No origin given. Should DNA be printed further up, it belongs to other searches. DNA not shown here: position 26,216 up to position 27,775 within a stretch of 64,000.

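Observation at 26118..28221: SAM-I riboswitch gating a ThrC-like / CysO-like (GG) / NIL-domain operon: candidate sulfur-carrier-protein route to homocysteine from O-phosphohomoserine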

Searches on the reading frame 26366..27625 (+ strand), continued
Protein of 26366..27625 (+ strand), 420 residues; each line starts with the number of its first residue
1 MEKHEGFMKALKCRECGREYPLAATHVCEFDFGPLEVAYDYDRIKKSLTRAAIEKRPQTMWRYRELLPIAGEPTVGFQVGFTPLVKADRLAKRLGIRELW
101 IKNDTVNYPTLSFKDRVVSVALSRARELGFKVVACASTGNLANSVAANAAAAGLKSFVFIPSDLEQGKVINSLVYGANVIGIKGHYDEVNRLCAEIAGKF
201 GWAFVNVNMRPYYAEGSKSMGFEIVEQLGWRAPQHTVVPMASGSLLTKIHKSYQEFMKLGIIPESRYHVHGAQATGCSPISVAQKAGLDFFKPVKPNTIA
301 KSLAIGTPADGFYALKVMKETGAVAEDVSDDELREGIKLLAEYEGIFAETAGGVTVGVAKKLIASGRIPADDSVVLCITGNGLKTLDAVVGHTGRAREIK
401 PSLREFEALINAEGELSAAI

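Call 44: find_related_loci(query=A3, collection=genome_contigs, flank=8000)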
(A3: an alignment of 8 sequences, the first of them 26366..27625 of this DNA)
Query A3 (420 aa) in genome_contigs; peptide patterns used: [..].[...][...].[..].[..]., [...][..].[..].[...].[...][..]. (x = any residue, [..] = any of these).
600 stretches matched a pattern (row limit reached: there are more); 600 encode a relative of the query (tblastn E <= 1e-3); the best 80 are kept; 80 distinct loci.
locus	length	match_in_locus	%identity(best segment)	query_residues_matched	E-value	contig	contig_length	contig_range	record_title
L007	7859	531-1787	85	1-419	0e+0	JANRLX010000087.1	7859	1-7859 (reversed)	MAG: Verrucomicrobiota bacterium isolate bins.169 k141_3574476, whole genome shotgun sequence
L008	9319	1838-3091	82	1-418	0e+0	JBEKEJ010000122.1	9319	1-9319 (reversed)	MAG: Verrucomicrobiota bacterium isolate SPRUCE 203 SPRUCE_203_122, whole genome shotgun sequence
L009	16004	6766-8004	86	1-413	0e+0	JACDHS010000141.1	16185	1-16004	MAG: Verrucomicrobia bacterium isolate MGR_bin444 SD2911_NODE_597_length_16185_cov_2.401918, whole genome shotgun sequen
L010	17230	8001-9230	85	1-410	0e+0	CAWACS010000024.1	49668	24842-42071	MAG: uncultured Verrucomicrobiae bacterium isolate MFD09286.bin.4.160 genome assembly, contig: contig_64736, whole genom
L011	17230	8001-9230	85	1-410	0e+0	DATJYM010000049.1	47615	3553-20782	MAG TPA_asm: Candidatus Acidiferrales bacterium isolate SMAG_U15152 k141_1906860, whole genome shotgun sequence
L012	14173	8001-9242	81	1-415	0e+0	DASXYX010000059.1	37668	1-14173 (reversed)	MAG TPA_asm: Verrucomicrobiia bacterium isolate SMAG_U4836 k141_4042287, whole genome shotgun sequence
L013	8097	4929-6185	84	2-420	0e+0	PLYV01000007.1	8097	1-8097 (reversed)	MAG: Limisphaerales bacterium isolate palsa_1443 73.20120700_P3D.225_contig_13624, whole genome shotgun sequence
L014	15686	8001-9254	83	1-418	0e+0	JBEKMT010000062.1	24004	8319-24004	MAG: Verrucomicrobiota bacterium isolate SPRUCE 3 SPRUCE_3_62, whole genome shotgun sequence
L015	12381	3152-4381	85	1-410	0e+0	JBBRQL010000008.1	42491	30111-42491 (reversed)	MAG: Verrucomicrobiota bacterium isolate metawrap_la1_43 W_la1_43_k141_429910L_42491_cov_12.7868, whole genome shotgun s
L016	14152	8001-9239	83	1-413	0e+0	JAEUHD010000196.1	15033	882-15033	MAG: Verrucomicrobiales bacterium isolate new MAG-8 k141_3876861, whole genome shotgun sequence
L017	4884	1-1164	83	31-418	0e+0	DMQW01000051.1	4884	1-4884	MAG TPA_asm: Limisphaerales bacterium isolate UBA11358 contig_24888, whole genome shotgun sequence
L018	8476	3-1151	85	31-413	0e+0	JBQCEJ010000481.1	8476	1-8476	MAG: Verrucomicrobiota bacterium isolate bin124 k141_1345591, whole genome shotgun sequence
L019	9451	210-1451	71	7-419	0e+0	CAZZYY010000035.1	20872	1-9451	MAG: uncultured Candidatus Methylacidiphilales bacterium isolate Brown_S.bin.4 genome assembly, contig: NODE_154_length_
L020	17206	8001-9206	75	7-407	0e+0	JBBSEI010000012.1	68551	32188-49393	MAG: Chthoniobacterales bacterium isolate LS1_sbin.4 LS1_sbin.4_K_528486_L_68551_cov_21.0949, whole genome shotgun seque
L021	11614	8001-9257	70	1-419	0e+0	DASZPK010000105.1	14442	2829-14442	MAG TPA_asm: Chthoniobacteraceae bacterium isolate SMAG_U5969 k141_753532, whole genome shotgun sequence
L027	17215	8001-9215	65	6-410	0e+0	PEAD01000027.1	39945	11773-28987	MAG: Nitrospirae bacterium MYbin3 scaffold155, whole genome shotgun sequence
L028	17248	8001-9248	66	3-418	0e+0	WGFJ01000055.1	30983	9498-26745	MAG: Deltaproteobacteria bacterium isolate S146_80 k151_273020, whole genome shotgun sequence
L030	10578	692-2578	66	7-410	4e-179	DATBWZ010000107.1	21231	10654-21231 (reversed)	MAG TPA_asm: bacterium isolate SMAG_U7554 k141_1709317, whole genome shotgun sequence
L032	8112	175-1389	63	6-410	1e-177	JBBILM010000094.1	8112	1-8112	MAG: Nitrospirota bacterium isolate EPF170215_bin_209 NODE_7320_length_8112_cov_9.708576, whole genome shotgun sequence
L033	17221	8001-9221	64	8-414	1e-174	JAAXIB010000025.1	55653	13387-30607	MAG: Nitrospirales bacterium isolate Plut_88904 unfiltered_Plut_88904_genomic_contig_350419, whole genome shotgun sequen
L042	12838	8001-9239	62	3-414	6e-171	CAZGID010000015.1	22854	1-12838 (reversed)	MAG TPA_asm: uncultured bacterium isolate SRP193661_co1_15 genome assembly, contig: NODE_2331_length_22854_cov_5.780780,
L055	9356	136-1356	59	1-407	9e-166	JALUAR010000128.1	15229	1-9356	MAG: Thermodesulfovibrio sp. isolate S141_metabat2_scaf2bin.236 S141_NODE_3364_length_15229_cov_1.837174, whole genome s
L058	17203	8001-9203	61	7-407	8e-165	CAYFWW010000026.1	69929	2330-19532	MAG TPA_asm: uncultured Actinomycetota bacterium isolate ERP108616_co1_424 genome assembly, contig: k119_1669616, whole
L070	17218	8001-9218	58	6-411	5e-164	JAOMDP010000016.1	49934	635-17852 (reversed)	Nitrospinota bacterium isolate AH-558-C10 AH-558-C10_NODE_16, whole genome shotgun sequence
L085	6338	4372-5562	58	11-407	1e-161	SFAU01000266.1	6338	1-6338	MAG: Microcystis novacekii Mn_MB_F_20050700_S1 S1_266, whole genome shotgun sequence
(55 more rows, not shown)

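Call 54: search_protein_families(library=ncbifam, proteins=[L027:9853-10941:+, L028:9924-10829:+, L028:10852-11790:+, L030:1937-2887:+, L033:6189-7115:+, L058:6828-7943:+, L070:10411-11421:+, L042:6998-7978:+, L058:6419-6847:+, L030:173-655:+], max_evalue=1e-10)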
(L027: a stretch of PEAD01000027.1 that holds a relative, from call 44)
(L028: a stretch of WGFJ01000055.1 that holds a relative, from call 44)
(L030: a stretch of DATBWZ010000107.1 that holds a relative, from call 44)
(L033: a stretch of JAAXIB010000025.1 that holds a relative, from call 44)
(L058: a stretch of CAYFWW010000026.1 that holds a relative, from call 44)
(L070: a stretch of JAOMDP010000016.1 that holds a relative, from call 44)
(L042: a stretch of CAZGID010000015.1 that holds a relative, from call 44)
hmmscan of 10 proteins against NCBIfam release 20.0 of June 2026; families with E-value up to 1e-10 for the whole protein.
L027:9853-10941:+ (363 aa): 31 families (the best 25 are shown)
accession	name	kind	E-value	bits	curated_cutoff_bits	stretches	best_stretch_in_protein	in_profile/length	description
TIGR00260.1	thrC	equivalog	4.5e-98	328.5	167.1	1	17-336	1-340/340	threonine synthase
NF004170.0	PRK05638.1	equivalog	1e-62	212.2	421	1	18-334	47-358/442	threonine synthase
NF006050.0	PRK08197.1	equivalog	2.2e-59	201.3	303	1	19-337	60-387/406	threonine synthase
NF006205.0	PRK08329.1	equivalog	3.5e-43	147.9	358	1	20-333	46-345/347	threonine synthase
NF004996.0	PRK06381.1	equivalog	9.9e-40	136.5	266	1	37-330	13-317/319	threonine synthase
NF005035.0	PRK06450.1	equivalog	1.6e-36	125.8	301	1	20-333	41-336/338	threonine synthase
TIGR01127.1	ilvA_1Cterm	equivalog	7e-22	77.9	378.75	1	40-329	1-283/380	threonine ammonia-lyase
NF005600.0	PRK07334.1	equivalog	7.7e-22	77.4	496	1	39-329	28-309/408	threonine ammonia-lyase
NF006390.0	PRK08639.1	equivalog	9.6e-21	74.2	421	1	39-329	25-312/418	threonine ammonia-lyase IlvA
NF005680.0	PRK07476.1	equivalog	2.4e-19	69.5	413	1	38-334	22-313/326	hydroxyectoine utilization dehydratase EutB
TIGR01124.1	ilvA_2Cterm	equivalog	2.8e-19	69.1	411.3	1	39-204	17-181/499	threonine ammonia-lyase, biosynthetic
TIGR02079.1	THD1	equivalog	6.1e-19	68.1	440.55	1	39-330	16-305/410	threonine ammonia-lyase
NF006094.0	PRK08246.1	subfamily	2e-18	66.8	331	1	39-329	23-301/310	serine/threonine dehydratase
NF009130.0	PRK12483.1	subfamily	2.7e-18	65.9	801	1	39-325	37-319/521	threonine ammonia-lyase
NF005292.0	PRK06815.1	equivalog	8.5e-18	64.4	371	1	39-187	21-168/320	threonine/serine dehydratase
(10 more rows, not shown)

L028:9924-10829:+ (302 aa): 31 families (the best 25 are shown)
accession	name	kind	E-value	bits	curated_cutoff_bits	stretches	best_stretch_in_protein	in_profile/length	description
TIGR01139.1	cysK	equivalog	1.5e-121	405.3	350.95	1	4-298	2-297/298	cysteine synthase A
TIGR01136.1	cysKM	subfamily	1.2e-117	392.6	344.15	1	4-298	2-298/299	cysteine synthase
NF007989.0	PRK10717.1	equivalog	1.9e-85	286.8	387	1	3-296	8-315/334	cysteine synthase A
TIGR01137.1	cysta_beta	equivalog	5.7e-82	275.8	510.25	1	3-296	5-308/457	cystathionine beta-synthase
TIGR01138.1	cysM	equivalog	2.9e-81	273.2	394.2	1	3-298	2-289/290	cysteine synthase B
NF008735.0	PRK11761.1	equivalog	3.2e-79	266.3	413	1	2-299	5-294/296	cysteine synthase CysM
TIGR03945.1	PLP_SbnA_fam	equivalog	6.2e-75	252.1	349.95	1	4-296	2-297/304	2,3-diaminopropionate biosynthesis protein SbnA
NF053679.1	CysteaSynCapA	equivalog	4.6e-58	196.6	600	1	3-295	10-316/329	cysteate synthase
NF052478.1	CystDsulMYC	equivalog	1.7e-27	96.7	600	1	22-297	35-324/354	L-cysteine desulfhydrase Cds1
NF005292.0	PRK06815.1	equivalog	2.3e-27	95.9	371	1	3-206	15-210/320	threonine/serine dehydratase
NF006094.0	PRK08246.1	subfamily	1.4e-23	83.8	331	1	5-206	19-206/310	serine/threonine dehydratase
TIGR01127.1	ilvA_1Cterm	equivalog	6.4e-21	74.8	378.75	1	10-204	1-187/380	threonine ammonia-lyase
NF006390.0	PRK08639.1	equivalog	1.3e-20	73.8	421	1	2-206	18-218/418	threonine ammonia-lyase IlvA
NF045641.2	BHydaspDhtseBhcB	equivalog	1.7e-20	73.4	550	1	5-202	16-205/312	beta-hydroxyaspartate dehydratase BhcB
NF005680.0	PRK07476.1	equivalog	1.9e-19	69.8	413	1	3-204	17-210/326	hydroxyectoine utilization dehydratase EutB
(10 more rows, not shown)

L028:10852-11790:+ (313 aa): 25 families
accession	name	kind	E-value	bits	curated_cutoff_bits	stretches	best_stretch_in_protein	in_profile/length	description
TIGR01138.1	cysM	equivalog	2.2e-119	398.3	394.2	1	21-312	4-290/290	cysteine synthase B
TIGR01136.1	cysKM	subfamily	4.3e-111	371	344.15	1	21-312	3-299/299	cysteine synthase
NF008735.0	PRK11761.1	equivalog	2.3e-96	322.5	413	1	18-312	5-294/296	cysteine synthase CysM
TIGR01139.1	cysK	equivalog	9.9e-95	317.2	350.95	1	21-312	3-298/298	cysteine synthase A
TIGR01137.1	cysta_beta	equivalog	1.6e-89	300.6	510.25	1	17-311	3-310/457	cystathionine beta-synthase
NF007989.0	PRK10717.1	equivalog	9.5e-83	278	387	1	16-309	5-315/334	cysteine synthase A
NF053679.1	CysteaSynCapA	equivalog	6.9e-67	225.5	600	1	14-309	5-317/329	cysteate synthase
TIGR03945.1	PLP_SbnA_fam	equivalog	3.9e-62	210.1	349.95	1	21-308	3-296/304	2,3-diaminopropionate biosynthesis protein SbnA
NF004170.0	PRK05638.1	equivalog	1.2e-18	66.9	421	1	17-208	57-235/442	threonine synthase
NF005292.0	PRK06815.1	equivalog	6.2e-18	64.9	371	1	10-220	6-205/320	threonine/serine dehydratase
NF045641.2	BHydaspDhtseBhcB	equivalog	1.9e-17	63.4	550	1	23-221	18-205/312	beta-hydroxyaspartate dehydratase BhcB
NF004996.0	PRK06381.1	equivalog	2.3e-17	63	266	1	15-201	5-183/319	threonine synthase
NF006389.0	PRK08638.1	equivalog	3.8e-17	62.2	453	1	14-293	16-283/333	bifunctional threonine ammonia-lyase/L-serine ammonia-lyase TdcB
NF052478.1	CystDsulMYC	equivalog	5.3e-17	62.2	600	1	39-307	34-321/354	L-cysteine desulfhydrase Cds1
TIGR01127.1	ilvA_1Cterm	equivalog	1.8e-16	60.1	378.75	1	40-221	13-185/380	threonine ammonia-lyase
TIGR00260.1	thrC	equivalog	9.1e-12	44.8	167.1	1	24-128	21-127/340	threonine synthase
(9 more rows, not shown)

L030:1937-2887:+ (317 aa): 30 families (the best 25 are shown)
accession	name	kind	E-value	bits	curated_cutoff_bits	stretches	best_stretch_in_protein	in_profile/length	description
TIGR01138.1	cysM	equivalog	3.1e-111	371.6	394.2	1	23-316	1-290/290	cysteine synthase B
TIGR01136.1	cysKM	subfamily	1e-105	353.4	344.15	1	25-316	2-299/299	cysteine synthase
TIGR01139.1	cysK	equivalog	1.1e-90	303.9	350.95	1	25-316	2-298/298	cysteine synthase A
NF008735.0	PRK11761.1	equivalog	5e-90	301.7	413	1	23-316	5-294/296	cysteine synthase CysM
TIGR01137.1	cysta_beta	equivalog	1.8e-79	267.6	510.25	1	23-315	4-310/457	cystathionine beta-synthase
NF007989.0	PRK10717.1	equivalog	7.6e-72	242.2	387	1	23-314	7-316/334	cysteine synthase A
TIGR03945.1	PLP_SbnA_fam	equivalog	1.3e-68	231.3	349.95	1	24-313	1-297/304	2,3-diaminopropionate biosynthesis protein SbnA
NF053679.1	CysteaSynCapA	equivalog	1.7e-61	207.8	600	1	22-312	8-316/329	cysteate synthase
NF005292.0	PRK06815.1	equivalog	2.6e-23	82.6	371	1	26-224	17-205/320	threonine/serine dehydratase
NF004996.0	PRK06381.1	equivalog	1.8e-18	66.6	266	1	29-212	14-190/319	threonine synthase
NF004170.0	PRK05638.1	equivalog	7.9e-18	64.2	421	1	29-293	65-338/442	threonine synthase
NF006389.0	PRK08638.1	equivalog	1.7e-17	63.4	453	1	21-284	18-270/333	bifunctional threonine ammonia-lyase/L-serine ammonia-lyase TdcB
NF006094.0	PRK08246.1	subfamily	4.9e-17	62.3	331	1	24-225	17-202/310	serine/threonine dehydratase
NF005147.0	PRK06608.1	equivalog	1.1e-16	60.6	380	1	23-223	17-207/339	serine/threonine dehydratase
NF005680.0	PRK07476.1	equivalog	3.8e-16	59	413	1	21-222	14-205/326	hydroxyectoine utilization dehydratase EutB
TIGR00260.1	thrC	equivalog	9.2e-13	48.1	167.1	1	29-221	21-216/340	threonine synthase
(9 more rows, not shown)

L033:6189-7115:+ (309 aa): 29 families (the best 25 are shown)
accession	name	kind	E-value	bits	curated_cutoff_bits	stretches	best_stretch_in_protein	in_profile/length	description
TIGR01139.1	cysK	equivalog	3.3e-134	446.8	350.95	1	10-304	2-296/298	cysteine synthase A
TIGR01136.1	cysKM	subfamily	9.6e-128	425.7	344.15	1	10-305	2-298/299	cysteine synthase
NF007989.0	PRK10717.1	equivalog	2.8e-108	361.9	387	1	6-302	5-314/334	cysteine synthase A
TIGR01137.1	cysta_beta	equivalog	5.9e-100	335.1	510.25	1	7-302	3-307/457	cystathionine beta-synthase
NF008735.0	PRK11761.1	equivalog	7.3e-88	294.6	413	1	7-304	4-292/296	cysteine synthase CysM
TIGR01138.1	cysM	equivalog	2.7e-85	286.4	394.2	1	9-303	2-287/290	cysteine synthase B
TIGR03945.1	PLP_SbnA_fam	equivalog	5.3e-73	245.7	349.95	1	10-302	2-296/304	2,3-diaminopropionate biosynthesis protein SbnA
NF053679.1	CysteaSynCapA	equivalog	2.4e-65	220.5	600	1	6-302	7-316/329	cysteate synthase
NF052478.1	CystDsulMYC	equivalog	5.7e-24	85.1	600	1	32-302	39-322/354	L-cysteine desulfhydrase Cds1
NF005292.0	PRK06815.1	equivalog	7.2e-24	84.4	371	1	9-296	15-306/320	threonine/serine dehydratase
TIGR01127.1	ilvA_1Cterm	equivalog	2.7e-19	69.4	378.75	1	16-294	1-282/380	threonine ammonia-lyase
NF006094.0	PRK08246.1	subfamily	5.2e-18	65.5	331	1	7-294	15-300/310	serine/threonine dehydratase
NF004996.0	PRK06381.1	equivalog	8.5e-18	64.4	266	1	10-194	10-189/319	threonine synthase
NF006390.0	PRK08639.1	equivalog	1.3e-17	63.9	421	1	8-213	18-219/418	threonine ammonia-lyase IlvA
NF006389.0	PRK08638.1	equivalog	2.1e-17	63.1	453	1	8-205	20-209/333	bifunctional threonine ammonia-lyase/L-serine ammonia-lyase TdcB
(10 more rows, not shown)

L058:6828-7943:+ (372 aa): 29 families (the best 25 are shown)
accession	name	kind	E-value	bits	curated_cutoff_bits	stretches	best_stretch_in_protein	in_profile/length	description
TIGR01139.1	cysK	equivalog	2.6e-136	453.7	350.95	1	75-367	2-296/298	cysteine synthase A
TIGR01136.1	cysKM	subfamily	1.5e-130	434.9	344.15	1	75-367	2-297/299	cysteine synthase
NF007989.0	PRK10717.1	equivalog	1.7e-106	356.1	387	1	71-365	5-314/334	cysteine synthase A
TIGR01137.1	cysta_beta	equivalog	1.4e-98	330.6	510.25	1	73-365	4-307/457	cystathionine beta-synthase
TIGR01138.1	cysM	equivalog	1.8e-90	303.4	394.2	1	74-367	2-288/290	cysteine synthase B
NF008735.0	PRK11761.1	equivalog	2.7e-87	292.8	413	1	72-366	4-291/296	cysteine synthase CysM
NF053679.1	CysteaSynCapA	equivalog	1.2e-70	237.9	600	1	71-365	7-316/329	cysteate synthase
TIGR03945.1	PLP_SbnA_fam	equivalog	1.2e-68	231.4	349.95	1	75-365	2-296/304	2,3-diaminopropionate biosynthesis protein SbnA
NF052478.1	CystDsulMYC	equivalog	9.9e-24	84.3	600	1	92-364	35-321/354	L-cysteine desulfhydrase Cds1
NF006094.0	PRK08246.1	subfamily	5.5e-22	78.6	331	1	73-279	16-214/310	serine/threonine dehydratase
TIGR01127.1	ilvA_1Cterm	equivalog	5.9e-21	74.9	378.75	1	93-353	14-278/380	threonine ammonia-lyase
NF004996.0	PRK06381.1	equivalog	3e-19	69.2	266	1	79-252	14-184/319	threonine synthase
NF005292.0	PRK06815.1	equivalog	1.3e-18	67.2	371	1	78-277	19-212/320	threonine/serine dehydratase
NF006390.0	PRK08639.1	equivalog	9.5e-18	64.4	421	1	74-275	19-218/418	threonine ammonia-lyase IlvA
TIGR02079.1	THD1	equivalog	1.3e-16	60.4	440.55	1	73-276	9-211/410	threonine ammonia-lyase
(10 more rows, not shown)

L070:10411-11421:+ (337 aa): 15 families
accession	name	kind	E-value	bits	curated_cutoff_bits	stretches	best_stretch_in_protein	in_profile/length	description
TIGR01138.1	cysM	equivalog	7e-96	321.2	394.2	1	27-314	2-284/290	cysteine synthase B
TIGR01136.1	cysKM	subfamily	3.4e-93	312.3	344.15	1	29-313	3-292/299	cysteine synthase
NF008735.0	PRK11761.1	equivalog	2.2e-78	263.5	413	1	25-313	4-287/296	cysteine synthase CysM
TIGR01139.1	cysK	equivalog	2.4e-78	263.4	350.95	1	29-314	3-292/298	cysteine synthase A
TIGR01137.1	cysta_beta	equivalog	7e-71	239.2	510.25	1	25-316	3-306/457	cystathionine beta-synthase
NF007989.0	PRK10717.1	equivalog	1.2e-70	238.2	387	1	25-314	6-312/334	cysteine synthase A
TIGR03945.1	PLP_SbnA_fam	equivalog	1.2e-50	172.3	349.95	1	29-313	3-293/304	2,3-diaminopropionate biosynthesis protein SbnA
NF053679.1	CysteaSynCapA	equivalog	1.4e-49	168.6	600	1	24-314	7-314/329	cysteate synthase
NF004170.0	PRK05638.1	equivalog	1.4e-15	56.8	421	0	30-216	63-235/442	threonine synthase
NF004996.0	PRK06381.1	equivalog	1.8e-14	53.5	266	1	30-216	12-190/319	threonine synthase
NF006389.0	PRK08638.1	equivalog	3.1e-14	52.7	453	1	26-288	20-270/333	bifunctional threonine ammonia-lyase/L-serine ammonia-lyase TdcB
NF005147.0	PRK06608.1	equivalog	1.9e-13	49.9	380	1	31-234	22-214/339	serine/threonine dehydratase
NF045641.2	BHydaspDhtseBhcB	equivalog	2.2e-13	50.1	550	1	30-230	17-206/312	beta-hydroxyaspartate dehydratase BhcB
NF052478.1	CystDsulMYC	equivalog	1.1e-12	48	600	1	46-314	34-320/354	L-cysteine desulfhydrase Cds1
NF005292.0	PRK06815.1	equivalog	1.8e-12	47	371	1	28-231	16-208/320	threonine/serine dehydratase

L042:6998-7978:+ (327 aa): 24 families
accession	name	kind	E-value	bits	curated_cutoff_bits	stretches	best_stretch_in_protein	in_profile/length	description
TIGR01139.1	cysK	equivalog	1.6e-135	451.2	350.95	1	30-322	3-295/298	cysteine synthase A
TIGR01136.1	cysKM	subfamily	1.4e-129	431.7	344.15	1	29-323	2-297/299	cysteine synthase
NF007989.0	PRK10717.1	equivalog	7e-101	337.6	387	1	25-321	5-314/334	cysteine synthase A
TIGR01137.1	cysta_beta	equivalog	7.7e-93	311.6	510.25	1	25-321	2-307/457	cystathionine beta-synthase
NF008735.0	PRK11761.1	equivalog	5.6e-88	295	413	1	27-323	5-292/296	cysteine synthase CysM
TIGR01138.1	cysM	equivalog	9.3e-87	291.2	394.2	1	28-322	2-287/290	cysteine synthase B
TIGR03945.1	PLP_SbnA_fam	equivalog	1.2e-75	254.4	349.95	1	29-321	2-296/304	2,3-diaminopropionate biosynthesis protein SbnA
NF053679.1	CysteaSynCapA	equivalog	1.5e-62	211.3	600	1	25-321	7-316/329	cysteate synthase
NF052478.1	CystDsulMYC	equivalog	1.1e-21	77.5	600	1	47-320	35-321/354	L-cysteine desulfhydrase Cds1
NF006390.0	PRK08639.1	equivalog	5.6e-21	75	421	1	27-312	18-310/418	threonine ammonia-lyase IlvA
NF005292.0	PRK06815.1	equivalog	3.9e-19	68.8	371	1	30-231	17-210/320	threonine/serine dehydratase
TIGR02079.1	THD1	equivalog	9.3e-19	67.5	440.55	1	26-231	8-210/410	threonine ammonia-lyase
NF006094.0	PRK08246.1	subfamily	1.3e-17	64.2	331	1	26-232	15-207/310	serine/threonine dehydratase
TIGR01127.1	ilvA_1Cterm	equivalog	2e-17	63.2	378.75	1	35-313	1-282/380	threonine ammonia-lyase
TIGR01124.1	ilvA_2Cterm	equivalog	1.6e-16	60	411.3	1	24-232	7-208/499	threonine ammonia-lyase, biosynthetic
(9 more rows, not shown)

L058:6419-6847:+ (143 aa): 1 family
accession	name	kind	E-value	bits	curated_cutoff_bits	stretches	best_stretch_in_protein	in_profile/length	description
NF041370.1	desamp_Halo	equivalog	1.5e-21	76.7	130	1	4-130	2-131/133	desampylase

L030:173-655:+ (161 aa): 7 families
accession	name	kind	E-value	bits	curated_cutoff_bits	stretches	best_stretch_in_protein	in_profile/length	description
TIGR00738.1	rrf2_super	superfamily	5.4e-40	136.3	73.3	1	1-134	1-131/132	Rrf2 family transcriptional regulator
TIGR02010.1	IscR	equivalog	3.4e-38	130.5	207.55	1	1-137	1-133/135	Fe-S cluster assembly transcriptional regulator IscR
NF008110.0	PRK10857.1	equivalog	2.2e-36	125.1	275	1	1-152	1-148/164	Fe-S cluster assembly transcriptional regulator IscR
NF047409.1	Cys_reg_CymR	equivalog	1.6e-26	93.1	195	1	1-137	1-127/139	cysteine metabolism transcriptional regulator CymR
TIGR02944.1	suf_reg_Xantho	equivalog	1e-17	64.8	110.65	1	2-132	3-129/130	SUF system Fe-S cluster assembly regulator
NF008886.0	PRK11920.1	equivalog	3.8e-15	55.9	193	1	1-135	1-132/153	iron-responsive transcriptional regulator RirA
NF008240.0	PRK11014.1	equivalog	1.4e-14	54.3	182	1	5-136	5-130/141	nitric oxide-sensing transcriptional repressor NsrR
